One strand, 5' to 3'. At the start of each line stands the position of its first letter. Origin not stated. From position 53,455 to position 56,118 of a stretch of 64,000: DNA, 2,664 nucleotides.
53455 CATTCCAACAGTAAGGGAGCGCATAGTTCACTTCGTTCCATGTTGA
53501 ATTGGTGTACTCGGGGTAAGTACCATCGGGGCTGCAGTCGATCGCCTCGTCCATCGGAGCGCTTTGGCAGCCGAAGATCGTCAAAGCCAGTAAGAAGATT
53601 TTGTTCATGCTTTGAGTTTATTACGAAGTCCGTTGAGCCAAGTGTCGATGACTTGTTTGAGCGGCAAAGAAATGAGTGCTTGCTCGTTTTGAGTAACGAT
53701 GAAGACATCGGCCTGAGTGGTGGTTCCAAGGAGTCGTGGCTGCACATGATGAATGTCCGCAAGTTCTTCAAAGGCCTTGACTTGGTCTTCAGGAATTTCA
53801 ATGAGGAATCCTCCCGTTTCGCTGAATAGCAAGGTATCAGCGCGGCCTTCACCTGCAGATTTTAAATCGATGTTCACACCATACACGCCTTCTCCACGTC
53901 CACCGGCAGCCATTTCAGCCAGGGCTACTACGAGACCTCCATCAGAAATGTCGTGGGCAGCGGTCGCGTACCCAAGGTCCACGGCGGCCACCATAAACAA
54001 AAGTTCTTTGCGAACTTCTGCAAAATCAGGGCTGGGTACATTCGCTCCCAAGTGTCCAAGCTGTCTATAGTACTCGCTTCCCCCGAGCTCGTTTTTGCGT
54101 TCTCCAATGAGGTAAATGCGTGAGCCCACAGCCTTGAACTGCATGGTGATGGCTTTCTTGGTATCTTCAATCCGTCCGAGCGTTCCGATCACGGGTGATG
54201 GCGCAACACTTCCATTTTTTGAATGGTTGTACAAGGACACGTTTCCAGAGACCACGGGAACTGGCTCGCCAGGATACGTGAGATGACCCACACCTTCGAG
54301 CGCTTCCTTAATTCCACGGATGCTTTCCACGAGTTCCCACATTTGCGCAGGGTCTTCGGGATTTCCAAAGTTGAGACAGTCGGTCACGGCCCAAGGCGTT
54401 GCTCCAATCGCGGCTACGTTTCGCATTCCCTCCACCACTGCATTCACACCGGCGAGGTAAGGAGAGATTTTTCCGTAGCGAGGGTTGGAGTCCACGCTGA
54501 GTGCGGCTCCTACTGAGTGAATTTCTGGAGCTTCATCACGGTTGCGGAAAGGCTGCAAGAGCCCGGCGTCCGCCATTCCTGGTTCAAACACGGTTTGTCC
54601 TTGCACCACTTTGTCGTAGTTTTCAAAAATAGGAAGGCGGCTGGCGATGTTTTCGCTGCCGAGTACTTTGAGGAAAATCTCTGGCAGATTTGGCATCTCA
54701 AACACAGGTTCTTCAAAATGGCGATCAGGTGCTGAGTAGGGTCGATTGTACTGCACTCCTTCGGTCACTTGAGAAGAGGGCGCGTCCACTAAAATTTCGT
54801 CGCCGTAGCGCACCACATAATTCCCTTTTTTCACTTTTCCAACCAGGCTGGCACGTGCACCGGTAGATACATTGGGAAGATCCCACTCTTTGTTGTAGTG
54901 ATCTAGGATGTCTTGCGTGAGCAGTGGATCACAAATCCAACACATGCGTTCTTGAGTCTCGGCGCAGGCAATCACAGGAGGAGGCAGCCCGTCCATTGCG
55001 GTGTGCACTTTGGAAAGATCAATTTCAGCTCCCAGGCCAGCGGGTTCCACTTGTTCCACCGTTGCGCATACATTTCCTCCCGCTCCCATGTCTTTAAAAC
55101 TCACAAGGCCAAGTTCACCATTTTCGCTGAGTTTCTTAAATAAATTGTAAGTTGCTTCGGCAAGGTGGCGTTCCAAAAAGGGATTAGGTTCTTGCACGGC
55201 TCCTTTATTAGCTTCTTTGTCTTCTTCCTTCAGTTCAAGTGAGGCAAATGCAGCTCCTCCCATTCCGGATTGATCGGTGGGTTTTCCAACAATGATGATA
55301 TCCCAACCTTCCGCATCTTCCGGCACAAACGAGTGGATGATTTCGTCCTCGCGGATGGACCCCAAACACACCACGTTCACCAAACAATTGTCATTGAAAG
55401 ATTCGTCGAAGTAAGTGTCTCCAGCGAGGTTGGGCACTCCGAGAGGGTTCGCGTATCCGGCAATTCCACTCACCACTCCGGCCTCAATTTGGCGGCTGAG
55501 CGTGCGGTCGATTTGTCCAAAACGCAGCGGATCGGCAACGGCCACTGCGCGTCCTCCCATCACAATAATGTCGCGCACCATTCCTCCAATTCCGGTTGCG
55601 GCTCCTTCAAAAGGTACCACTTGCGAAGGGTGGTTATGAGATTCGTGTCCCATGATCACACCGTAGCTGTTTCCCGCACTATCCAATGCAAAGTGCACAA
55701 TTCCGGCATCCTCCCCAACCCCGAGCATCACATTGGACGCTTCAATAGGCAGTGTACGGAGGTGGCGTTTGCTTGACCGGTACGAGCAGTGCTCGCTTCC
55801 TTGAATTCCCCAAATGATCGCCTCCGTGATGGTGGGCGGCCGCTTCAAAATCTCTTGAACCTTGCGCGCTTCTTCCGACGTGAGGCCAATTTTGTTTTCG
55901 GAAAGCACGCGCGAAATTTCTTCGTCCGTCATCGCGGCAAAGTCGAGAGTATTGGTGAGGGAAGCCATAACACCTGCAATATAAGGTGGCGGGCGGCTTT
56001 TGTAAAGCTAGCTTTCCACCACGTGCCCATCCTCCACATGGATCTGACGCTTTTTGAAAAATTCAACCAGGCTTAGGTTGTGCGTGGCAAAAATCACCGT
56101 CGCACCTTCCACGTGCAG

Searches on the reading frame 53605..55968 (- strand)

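Call 74: search_protein_families(library=pfam, proteins=[window:53605-55968:-], max_evalue=0.00001)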
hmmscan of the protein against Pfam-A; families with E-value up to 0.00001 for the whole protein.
window:53605-55968:- (787 aa): 3 families
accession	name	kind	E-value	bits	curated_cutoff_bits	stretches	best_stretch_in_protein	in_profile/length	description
PF00586.29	AIRS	-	4e-33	114.6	24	2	85-204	1-111/112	AIR synthase related protein, N-terminal domain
PF02769.27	AIRS_C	-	1.3e-28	100.6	23.1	2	614-756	2-151/156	AIR synthase related protein, C-terminal domain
PF18072.6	FGAR-AT_linker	-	3.5e-08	34.3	26.6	1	23-63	6-49/50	Formylglycinamide ribonucleotide amidotransferase linker domain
